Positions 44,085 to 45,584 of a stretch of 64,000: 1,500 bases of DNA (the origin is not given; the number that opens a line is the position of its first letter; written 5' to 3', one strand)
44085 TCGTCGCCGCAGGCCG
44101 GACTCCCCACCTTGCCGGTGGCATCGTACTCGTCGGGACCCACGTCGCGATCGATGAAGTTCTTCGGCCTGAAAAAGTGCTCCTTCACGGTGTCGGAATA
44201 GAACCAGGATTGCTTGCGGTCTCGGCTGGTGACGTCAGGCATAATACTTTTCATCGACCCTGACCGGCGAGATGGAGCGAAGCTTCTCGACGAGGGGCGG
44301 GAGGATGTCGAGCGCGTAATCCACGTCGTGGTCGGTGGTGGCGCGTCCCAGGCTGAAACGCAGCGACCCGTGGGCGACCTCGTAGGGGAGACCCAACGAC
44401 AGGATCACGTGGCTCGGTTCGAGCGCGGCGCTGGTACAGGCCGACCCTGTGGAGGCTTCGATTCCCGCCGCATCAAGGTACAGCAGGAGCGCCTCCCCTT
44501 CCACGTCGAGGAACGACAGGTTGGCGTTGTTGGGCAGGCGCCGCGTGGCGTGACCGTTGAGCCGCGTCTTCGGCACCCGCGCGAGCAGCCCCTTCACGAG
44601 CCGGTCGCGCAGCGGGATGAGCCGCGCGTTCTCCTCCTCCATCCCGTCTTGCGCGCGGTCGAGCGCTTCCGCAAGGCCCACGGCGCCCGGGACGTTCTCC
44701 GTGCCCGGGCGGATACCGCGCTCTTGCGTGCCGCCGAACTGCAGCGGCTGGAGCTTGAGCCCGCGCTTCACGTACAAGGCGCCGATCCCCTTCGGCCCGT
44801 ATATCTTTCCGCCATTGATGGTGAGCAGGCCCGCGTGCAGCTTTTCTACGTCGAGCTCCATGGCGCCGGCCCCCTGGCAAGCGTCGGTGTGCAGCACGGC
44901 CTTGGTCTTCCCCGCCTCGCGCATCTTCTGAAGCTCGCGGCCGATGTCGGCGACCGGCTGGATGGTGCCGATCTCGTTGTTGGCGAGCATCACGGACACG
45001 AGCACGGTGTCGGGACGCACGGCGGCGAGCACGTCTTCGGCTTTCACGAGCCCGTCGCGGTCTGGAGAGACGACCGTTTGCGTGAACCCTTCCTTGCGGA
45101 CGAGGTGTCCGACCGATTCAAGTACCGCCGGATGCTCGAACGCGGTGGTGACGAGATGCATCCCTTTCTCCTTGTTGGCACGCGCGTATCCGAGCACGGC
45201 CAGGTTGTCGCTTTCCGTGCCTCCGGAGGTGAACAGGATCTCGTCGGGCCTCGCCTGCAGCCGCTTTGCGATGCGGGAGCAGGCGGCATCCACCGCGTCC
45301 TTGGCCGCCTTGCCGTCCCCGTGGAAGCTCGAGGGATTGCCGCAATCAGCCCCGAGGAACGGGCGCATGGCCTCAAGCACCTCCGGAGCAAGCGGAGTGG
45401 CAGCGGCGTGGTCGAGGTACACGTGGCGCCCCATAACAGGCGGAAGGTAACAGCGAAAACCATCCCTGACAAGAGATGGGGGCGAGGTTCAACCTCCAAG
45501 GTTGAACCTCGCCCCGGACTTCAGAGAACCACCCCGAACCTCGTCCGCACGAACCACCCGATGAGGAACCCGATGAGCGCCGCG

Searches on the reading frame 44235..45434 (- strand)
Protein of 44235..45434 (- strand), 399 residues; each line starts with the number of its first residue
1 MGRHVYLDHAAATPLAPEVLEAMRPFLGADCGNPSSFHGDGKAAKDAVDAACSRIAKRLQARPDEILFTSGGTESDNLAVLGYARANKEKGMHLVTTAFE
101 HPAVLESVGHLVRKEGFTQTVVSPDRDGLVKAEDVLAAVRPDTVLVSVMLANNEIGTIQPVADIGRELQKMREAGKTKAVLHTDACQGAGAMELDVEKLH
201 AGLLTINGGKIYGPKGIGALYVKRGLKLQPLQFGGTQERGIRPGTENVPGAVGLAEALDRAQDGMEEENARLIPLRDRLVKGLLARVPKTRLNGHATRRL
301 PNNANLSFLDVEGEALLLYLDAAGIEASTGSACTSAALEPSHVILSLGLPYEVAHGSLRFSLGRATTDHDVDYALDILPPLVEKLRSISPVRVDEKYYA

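Call 10: search_protein_families(library=pfam, max_evalue=0.001, proteins=[window:44235-45434:-])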
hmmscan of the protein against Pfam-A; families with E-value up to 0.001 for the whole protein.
window:44235-45434:- (399 aa): 1 family
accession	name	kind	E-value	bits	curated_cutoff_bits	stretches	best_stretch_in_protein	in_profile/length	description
PF00266.25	Aminotran_5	-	3.6e-71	240.5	21.5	1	5-373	1-370/371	Aminotransferase class-V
